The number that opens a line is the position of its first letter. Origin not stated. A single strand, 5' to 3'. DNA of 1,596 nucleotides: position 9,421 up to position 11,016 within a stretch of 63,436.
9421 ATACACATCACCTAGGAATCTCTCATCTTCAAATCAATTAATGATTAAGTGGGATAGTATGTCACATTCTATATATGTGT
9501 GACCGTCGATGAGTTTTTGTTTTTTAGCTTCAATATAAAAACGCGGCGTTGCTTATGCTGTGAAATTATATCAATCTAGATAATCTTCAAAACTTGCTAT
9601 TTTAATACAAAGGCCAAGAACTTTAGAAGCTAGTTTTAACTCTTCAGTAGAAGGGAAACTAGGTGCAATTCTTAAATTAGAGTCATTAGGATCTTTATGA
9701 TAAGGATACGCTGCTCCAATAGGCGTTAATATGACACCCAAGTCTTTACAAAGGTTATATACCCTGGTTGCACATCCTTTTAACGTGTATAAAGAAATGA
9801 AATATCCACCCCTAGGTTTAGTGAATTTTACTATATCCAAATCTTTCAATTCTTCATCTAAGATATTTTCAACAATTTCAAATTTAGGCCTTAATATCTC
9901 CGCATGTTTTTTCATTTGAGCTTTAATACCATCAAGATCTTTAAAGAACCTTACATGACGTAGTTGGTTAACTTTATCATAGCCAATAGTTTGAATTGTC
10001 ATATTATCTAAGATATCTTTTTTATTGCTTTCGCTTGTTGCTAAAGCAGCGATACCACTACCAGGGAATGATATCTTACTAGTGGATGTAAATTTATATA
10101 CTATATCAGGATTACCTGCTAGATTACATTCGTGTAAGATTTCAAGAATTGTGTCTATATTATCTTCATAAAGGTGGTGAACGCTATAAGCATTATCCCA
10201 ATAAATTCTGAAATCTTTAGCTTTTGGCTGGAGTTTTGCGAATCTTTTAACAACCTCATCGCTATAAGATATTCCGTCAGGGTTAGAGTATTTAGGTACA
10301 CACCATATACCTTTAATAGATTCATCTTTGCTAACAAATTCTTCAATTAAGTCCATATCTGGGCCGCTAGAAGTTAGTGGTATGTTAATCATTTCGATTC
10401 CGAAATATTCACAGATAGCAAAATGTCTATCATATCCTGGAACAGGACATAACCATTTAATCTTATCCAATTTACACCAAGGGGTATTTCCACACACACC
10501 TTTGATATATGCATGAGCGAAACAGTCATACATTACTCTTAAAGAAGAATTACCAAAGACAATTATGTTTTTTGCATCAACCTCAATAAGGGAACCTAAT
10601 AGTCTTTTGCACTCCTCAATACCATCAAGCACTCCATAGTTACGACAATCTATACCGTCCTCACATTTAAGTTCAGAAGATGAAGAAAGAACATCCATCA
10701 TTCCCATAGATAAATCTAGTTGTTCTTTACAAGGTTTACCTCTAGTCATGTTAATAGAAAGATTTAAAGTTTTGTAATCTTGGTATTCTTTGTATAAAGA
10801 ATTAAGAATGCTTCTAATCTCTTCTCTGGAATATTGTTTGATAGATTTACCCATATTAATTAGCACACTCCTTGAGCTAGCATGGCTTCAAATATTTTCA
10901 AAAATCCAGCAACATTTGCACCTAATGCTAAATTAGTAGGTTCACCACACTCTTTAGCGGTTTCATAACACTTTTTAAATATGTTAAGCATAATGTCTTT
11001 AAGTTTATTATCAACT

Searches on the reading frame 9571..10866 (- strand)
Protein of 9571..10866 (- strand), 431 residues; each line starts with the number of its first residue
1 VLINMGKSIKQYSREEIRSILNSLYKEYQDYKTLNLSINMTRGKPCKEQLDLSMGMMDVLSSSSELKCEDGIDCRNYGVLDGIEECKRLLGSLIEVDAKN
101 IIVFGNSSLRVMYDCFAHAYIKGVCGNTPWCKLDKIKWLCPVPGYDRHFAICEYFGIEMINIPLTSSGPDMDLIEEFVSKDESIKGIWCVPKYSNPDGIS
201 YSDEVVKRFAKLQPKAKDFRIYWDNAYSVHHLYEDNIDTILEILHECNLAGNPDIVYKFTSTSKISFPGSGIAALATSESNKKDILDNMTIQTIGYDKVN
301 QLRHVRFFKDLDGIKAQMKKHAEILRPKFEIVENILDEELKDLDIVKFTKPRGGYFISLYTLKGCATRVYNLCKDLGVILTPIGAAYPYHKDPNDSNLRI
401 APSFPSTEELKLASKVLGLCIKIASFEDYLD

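Call 60: search_protein_families(library=ncbifam, proteins=[window:9571-10866:-], max_evalue=0.01)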
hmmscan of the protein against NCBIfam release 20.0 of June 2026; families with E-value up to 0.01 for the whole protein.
window:9571-10866:- (431 aa): 9 families
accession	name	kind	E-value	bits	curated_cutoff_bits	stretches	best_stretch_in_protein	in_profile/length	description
NF053594.1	AAT_Rv3722c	equivalog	1.4e-189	630.1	435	1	16-427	2-411/412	aspartate aminotransferase type Ic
NF041364.1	GntC_guanitoxin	equivalog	7.1e-07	28.4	415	1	139-382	88-323/356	guanitoxin biosynthesis PLP-dependent (S)-gamma-hydroxy-L-arginine cyclodehydratase GntC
NF052290.2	MocR_like_YczR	exception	4.2e-06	25.7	487.4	1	142-408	194-446/458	MocR-like transcription factor YczR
NF052282.1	PLP_TF_PdxR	equivalog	9e-05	21.7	320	1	143-415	188-445/448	MocR-like pyridoxine biosynthesis transcription factor PdxR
NF005334.0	PRK06855.1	equivalog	0.00014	20.8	443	1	166-360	154-342/434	pyridoxal phosphate-dependent aminotransferase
NF006964.0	PRK09440.1-2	equivalog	0.0011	17.9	467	1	181-382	178-369/417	valine--pyruvate transaminase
NF005732.0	PRK07550.1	equivalog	0.005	15.9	366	1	140-345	122-317/389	aminotransferase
NF005588.0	PRK07309.1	equivalog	0.0074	15.2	576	0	138-232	118-213/391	pyridoxal phosphate-dependent aminotransferase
NF004870.0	PRK06225.1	equivalog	0.0098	14.7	351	0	138-220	110-190/380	pyridoxal phosphate-dependent aminotransferase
